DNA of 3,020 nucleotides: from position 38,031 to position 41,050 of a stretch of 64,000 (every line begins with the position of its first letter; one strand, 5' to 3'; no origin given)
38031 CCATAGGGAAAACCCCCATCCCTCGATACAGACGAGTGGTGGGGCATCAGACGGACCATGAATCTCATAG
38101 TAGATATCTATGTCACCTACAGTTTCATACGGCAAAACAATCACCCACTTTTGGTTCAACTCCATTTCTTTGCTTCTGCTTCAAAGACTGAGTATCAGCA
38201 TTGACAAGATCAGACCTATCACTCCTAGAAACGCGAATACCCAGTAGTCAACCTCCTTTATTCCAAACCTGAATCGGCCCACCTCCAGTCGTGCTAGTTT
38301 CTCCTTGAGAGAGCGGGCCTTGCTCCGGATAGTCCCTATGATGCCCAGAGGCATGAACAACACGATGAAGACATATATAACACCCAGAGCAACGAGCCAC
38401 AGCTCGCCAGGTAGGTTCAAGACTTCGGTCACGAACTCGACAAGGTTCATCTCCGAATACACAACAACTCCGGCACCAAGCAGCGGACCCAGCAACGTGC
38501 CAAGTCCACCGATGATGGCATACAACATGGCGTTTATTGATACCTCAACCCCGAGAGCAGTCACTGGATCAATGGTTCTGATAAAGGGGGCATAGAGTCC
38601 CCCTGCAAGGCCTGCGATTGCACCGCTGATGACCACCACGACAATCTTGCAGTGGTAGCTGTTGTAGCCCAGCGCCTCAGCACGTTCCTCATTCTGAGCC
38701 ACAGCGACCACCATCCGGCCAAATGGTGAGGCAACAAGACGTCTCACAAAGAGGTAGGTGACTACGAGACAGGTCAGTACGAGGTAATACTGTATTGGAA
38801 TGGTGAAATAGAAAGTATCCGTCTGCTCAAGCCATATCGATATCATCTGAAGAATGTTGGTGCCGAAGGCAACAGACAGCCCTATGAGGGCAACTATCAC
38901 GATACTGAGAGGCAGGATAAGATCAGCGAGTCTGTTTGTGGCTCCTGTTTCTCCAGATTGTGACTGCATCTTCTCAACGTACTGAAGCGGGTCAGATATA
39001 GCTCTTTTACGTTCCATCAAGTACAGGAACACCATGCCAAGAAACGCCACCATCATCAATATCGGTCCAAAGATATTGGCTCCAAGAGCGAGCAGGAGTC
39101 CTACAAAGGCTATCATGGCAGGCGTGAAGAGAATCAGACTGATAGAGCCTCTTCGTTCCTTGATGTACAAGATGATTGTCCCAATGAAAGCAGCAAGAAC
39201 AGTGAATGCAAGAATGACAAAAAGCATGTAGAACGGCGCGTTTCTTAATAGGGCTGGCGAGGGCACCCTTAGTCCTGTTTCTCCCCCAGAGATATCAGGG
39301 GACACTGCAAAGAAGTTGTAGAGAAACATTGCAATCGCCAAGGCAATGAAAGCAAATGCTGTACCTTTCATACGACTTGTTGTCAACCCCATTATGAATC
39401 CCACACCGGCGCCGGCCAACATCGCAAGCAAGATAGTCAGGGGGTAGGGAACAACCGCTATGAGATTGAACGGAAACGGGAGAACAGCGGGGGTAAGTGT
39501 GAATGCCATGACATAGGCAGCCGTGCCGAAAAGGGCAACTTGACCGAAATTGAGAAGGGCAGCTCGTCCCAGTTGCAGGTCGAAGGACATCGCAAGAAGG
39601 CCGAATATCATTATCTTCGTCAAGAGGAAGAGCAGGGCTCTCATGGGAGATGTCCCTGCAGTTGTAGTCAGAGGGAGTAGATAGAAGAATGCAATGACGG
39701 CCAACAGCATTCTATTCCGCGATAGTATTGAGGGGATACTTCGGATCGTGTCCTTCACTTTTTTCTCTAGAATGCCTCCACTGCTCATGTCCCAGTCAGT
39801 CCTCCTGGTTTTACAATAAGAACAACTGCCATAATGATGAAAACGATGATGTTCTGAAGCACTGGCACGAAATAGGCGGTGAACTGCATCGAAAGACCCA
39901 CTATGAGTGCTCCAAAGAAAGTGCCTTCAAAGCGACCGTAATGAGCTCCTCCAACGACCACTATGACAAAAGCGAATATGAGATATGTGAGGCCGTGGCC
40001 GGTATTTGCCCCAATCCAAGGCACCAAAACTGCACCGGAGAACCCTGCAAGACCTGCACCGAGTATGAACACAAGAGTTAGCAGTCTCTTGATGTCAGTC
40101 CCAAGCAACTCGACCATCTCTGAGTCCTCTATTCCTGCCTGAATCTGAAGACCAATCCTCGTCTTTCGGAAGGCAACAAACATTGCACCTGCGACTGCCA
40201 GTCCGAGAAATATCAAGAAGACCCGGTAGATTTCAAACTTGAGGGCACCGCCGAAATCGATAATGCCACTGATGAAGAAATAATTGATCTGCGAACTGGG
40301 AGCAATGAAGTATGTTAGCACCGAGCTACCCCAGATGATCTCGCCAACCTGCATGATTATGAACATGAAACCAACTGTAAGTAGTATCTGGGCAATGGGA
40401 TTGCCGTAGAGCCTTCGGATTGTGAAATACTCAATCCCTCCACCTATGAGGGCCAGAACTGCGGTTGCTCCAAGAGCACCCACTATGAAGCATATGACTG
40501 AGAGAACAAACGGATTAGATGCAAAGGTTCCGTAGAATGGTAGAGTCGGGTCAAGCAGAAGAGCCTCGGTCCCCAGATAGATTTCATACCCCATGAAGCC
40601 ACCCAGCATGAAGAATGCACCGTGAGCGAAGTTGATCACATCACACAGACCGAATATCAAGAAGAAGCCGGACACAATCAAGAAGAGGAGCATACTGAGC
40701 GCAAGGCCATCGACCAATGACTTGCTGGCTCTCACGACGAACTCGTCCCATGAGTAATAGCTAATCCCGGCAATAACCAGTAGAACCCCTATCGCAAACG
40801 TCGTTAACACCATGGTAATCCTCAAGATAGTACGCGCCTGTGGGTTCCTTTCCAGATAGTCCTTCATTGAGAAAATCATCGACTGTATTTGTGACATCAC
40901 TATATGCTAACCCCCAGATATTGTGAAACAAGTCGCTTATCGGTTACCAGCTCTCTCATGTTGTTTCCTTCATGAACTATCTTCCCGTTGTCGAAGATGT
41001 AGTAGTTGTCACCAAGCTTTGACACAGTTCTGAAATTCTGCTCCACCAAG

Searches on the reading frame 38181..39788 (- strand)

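Call 69: search_protein_families(library=pfam, proteins=[window:38181-39788:-], max_evalue=0.00001)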
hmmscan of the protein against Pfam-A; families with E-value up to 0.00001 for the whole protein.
window:38181-39788:- (535 aa): 1 family
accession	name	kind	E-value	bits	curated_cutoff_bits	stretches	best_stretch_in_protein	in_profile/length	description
PF02653.21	BPD_transp_2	-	1.6e-33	116.5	26.8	2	189-475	60-268/269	Branched-chain amino acid transport system / permease component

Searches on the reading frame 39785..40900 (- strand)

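Call 69: search_protein_families(library=pfam, proteins=[window:39785-40900:-], max_evalue=0.00001)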
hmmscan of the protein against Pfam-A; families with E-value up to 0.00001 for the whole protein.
window:39785-40900:- (371 aa): 1 family
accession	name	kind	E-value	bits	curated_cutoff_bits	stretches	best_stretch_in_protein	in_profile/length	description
PF02653.21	BPD_transp_2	-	3.1e-28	99.1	26.8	1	62-361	2-269/269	Branched-chain amino acid transport system / permease component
